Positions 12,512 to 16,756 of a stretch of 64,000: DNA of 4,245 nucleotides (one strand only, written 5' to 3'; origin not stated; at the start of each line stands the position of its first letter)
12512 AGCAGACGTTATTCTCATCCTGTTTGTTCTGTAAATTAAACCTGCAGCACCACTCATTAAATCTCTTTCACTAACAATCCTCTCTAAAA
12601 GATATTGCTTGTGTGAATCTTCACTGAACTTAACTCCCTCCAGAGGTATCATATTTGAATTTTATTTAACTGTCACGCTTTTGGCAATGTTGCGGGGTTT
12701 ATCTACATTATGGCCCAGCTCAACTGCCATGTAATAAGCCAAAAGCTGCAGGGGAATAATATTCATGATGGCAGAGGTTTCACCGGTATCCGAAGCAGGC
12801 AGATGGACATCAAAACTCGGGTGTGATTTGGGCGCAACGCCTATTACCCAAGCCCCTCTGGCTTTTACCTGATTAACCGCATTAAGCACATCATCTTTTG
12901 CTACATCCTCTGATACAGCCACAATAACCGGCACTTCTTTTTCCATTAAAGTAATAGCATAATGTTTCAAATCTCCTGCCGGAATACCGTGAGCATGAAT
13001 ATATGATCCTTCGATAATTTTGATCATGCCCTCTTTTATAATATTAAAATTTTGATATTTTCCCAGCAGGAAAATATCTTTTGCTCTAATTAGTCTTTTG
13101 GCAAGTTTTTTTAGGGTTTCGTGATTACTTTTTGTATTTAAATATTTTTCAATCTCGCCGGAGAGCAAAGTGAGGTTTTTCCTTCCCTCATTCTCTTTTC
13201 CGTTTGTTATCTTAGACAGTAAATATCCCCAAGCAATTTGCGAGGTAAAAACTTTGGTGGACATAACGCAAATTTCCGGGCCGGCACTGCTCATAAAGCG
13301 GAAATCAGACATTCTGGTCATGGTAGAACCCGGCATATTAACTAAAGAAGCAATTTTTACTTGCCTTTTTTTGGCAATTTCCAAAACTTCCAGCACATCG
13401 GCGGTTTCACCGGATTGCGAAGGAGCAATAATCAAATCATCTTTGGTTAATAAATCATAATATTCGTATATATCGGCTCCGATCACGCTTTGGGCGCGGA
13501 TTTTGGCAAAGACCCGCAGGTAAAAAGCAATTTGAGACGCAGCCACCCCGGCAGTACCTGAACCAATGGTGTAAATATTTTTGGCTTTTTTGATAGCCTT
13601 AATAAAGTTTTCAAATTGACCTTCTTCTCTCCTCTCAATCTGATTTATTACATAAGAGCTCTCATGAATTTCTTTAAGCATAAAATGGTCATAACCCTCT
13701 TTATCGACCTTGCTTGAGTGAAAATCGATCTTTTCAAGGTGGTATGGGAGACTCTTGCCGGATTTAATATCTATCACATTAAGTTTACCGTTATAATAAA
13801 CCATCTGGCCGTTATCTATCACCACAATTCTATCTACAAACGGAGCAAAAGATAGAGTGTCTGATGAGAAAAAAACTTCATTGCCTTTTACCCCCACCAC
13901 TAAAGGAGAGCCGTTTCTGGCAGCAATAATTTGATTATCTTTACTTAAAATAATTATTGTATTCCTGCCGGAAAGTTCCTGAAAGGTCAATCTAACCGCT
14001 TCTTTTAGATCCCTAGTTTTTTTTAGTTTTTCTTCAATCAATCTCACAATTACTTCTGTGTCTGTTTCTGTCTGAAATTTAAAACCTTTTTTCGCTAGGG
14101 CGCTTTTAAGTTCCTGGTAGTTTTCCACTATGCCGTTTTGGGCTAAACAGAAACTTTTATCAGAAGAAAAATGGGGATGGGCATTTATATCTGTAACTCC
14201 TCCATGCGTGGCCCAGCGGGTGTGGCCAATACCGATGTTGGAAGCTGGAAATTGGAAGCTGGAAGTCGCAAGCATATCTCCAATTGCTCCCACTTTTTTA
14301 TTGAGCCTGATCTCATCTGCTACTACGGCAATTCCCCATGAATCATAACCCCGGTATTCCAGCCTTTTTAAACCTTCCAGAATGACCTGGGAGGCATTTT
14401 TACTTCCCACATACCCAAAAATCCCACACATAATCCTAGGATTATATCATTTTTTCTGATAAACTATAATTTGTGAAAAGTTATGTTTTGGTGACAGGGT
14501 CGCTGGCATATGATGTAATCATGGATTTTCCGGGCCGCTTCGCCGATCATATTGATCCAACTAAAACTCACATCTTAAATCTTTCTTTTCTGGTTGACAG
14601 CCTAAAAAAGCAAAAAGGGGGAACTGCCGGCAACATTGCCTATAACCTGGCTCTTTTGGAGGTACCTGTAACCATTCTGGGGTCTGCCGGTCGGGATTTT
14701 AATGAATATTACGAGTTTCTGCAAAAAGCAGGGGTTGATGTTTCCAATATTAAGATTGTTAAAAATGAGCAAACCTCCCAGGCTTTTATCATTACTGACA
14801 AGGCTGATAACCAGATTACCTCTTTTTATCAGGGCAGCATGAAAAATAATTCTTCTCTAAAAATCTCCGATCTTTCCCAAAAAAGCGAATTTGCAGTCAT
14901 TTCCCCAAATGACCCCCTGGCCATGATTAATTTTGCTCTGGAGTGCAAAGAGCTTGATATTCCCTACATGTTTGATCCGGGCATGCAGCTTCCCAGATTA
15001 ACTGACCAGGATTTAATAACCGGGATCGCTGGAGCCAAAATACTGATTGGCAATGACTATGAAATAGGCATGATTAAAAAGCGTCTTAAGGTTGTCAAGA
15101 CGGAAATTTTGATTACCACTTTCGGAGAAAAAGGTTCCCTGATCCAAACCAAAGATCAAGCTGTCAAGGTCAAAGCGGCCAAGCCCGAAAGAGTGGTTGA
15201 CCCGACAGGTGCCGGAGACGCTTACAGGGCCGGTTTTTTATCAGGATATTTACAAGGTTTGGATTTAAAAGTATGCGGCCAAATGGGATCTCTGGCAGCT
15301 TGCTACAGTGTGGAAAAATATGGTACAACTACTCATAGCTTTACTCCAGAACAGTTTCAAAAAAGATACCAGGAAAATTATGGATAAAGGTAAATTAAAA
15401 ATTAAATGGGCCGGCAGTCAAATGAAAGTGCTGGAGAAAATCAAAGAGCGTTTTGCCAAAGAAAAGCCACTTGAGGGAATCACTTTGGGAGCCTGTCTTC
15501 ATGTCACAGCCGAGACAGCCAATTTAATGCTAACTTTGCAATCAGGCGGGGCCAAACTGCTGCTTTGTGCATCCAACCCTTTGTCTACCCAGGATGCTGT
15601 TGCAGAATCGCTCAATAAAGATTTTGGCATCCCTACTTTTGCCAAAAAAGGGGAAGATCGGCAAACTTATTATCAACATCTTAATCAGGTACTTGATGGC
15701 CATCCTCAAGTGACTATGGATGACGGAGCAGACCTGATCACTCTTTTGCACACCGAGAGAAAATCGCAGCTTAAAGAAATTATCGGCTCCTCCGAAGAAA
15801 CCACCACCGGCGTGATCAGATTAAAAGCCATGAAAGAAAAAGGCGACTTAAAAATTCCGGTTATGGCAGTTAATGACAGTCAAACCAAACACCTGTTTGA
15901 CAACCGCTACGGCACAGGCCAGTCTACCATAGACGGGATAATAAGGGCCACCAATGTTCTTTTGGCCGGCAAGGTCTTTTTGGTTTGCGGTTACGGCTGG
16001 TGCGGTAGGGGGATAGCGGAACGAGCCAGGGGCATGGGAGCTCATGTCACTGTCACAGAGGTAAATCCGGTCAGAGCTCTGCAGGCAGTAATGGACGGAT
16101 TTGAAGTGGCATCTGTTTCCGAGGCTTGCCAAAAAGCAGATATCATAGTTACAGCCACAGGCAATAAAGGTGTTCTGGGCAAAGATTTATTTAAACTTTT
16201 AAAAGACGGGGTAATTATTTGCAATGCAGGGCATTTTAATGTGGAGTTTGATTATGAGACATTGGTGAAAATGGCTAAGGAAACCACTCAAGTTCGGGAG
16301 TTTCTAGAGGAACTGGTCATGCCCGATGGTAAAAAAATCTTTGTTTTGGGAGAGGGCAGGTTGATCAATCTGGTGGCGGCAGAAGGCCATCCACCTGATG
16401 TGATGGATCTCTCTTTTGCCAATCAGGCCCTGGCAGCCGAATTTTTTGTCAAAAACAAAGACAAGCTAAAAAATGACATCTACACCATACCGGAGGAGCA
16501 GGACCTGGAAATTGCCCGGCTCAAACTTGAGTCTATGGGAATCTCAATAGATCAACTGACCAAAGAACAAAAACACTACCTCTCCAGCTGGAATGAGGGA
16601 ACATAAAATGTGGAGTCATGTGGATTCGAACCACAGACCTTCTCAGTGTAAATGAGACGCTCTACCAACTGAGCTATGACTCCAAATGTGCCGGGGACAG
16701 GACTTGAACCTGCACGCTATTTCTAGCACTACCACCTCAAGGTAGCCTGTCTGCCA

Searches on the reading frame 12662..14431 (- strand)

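Call 58: search_protein_families(library=pfam, proteins=[window:12662-14431:-], max_evalue=0.001)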
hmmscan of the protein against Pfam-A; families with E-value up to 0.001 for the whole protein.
window:12662-14431:- (589 aa): 5 families
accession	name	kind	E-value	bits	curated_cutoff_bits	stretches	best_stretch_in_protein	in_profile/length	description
PF01380.27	SIS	-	3.9e-36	124.2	25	2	280-405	2-128/131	SIS domain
PF13522.11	GATase_6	-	5.8e-19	68.8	27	1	64-191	10-130/130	Glutamine amidotransferase domain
PF13537.11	GATase_7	-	4.8e-15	56.1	25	1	83-192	12-118/123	Glutamine amidotransferase domain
PF13580.11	SIS_2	-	2.7e-05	24.6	27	0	310-363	84-136/138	SIS domain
PF13230.11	GATase_4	-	8.4e-05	22.1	23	1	63-144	70-157/272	Glutamine amidotransferases class-II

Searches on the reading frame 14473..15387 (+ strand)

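Call 58: search_protein_families(library=pfam, proteins=[window:14473-15387:+], max_evalue=0.001)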
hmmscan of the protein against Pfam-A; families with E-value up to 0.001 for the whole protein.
window:14473-15387:+ (304 aa): 1 family
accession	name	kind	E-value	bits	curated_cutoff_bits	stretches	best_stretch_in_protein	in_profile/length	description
PF00294.29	PfkB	-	2.2e-42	145.9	25.8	1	32-287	20-297/302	pfkB family carbohydrate kinase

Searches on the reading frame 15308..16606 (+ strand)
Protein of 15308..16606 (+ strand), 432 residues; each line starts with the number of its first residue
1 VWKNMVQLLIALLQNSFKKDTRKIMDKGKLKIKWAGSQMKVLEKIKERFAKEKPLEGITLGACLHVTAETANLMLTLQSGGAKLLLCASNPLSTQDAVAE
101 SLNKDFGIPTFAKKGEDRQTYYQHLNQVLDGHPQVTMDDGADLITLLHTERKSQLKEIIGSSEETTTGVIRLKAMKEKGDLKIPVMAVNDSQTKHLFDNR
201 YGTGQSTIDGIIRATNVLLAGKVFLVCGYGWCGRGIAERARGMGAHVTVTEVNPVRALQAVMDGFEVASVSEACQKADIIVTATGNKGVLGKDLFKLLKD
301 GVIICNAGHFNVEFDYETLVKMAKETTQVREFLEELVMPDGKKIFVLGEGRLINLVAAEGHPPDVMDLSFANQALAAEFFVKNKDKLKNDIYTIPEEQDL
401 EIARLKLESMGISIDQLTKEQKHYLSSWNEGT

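Call 58: search_protein_families(library=pfam, proteins=[window:15308-16606:+], max_evalue=0.001)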
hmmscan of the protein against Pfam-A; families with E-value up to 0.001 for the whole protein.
window:15308-16606:+ (432 aa): 4 families
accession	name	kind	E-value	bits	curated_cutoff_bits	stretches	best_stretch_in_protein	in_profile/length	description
PF05221.23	AdoHcyase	-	5.4e-55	187.1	25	2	154-431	176-291/299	S-adenosyl-L-homocysteine hydrolase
PF00670.27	AdoHcyase_NAD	-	1.7e-53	181.5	27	1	199-359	1-161/162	S-adenosyl-L-homocysteine hydrolase, NAD binding domain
PF02826.25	2-Hacid_dh_C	-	4.4e-11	42.9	25.1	1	218-312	33-131/178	D-isomer specific 2-hydroxyacid dehydrogenase, NAD binding domain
PF07991.19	KARI_N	-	5.6e-09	36.2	20.6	1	219-316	2-103/165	Acetohydroxy acid isomeroreductase, NADPH-binding domain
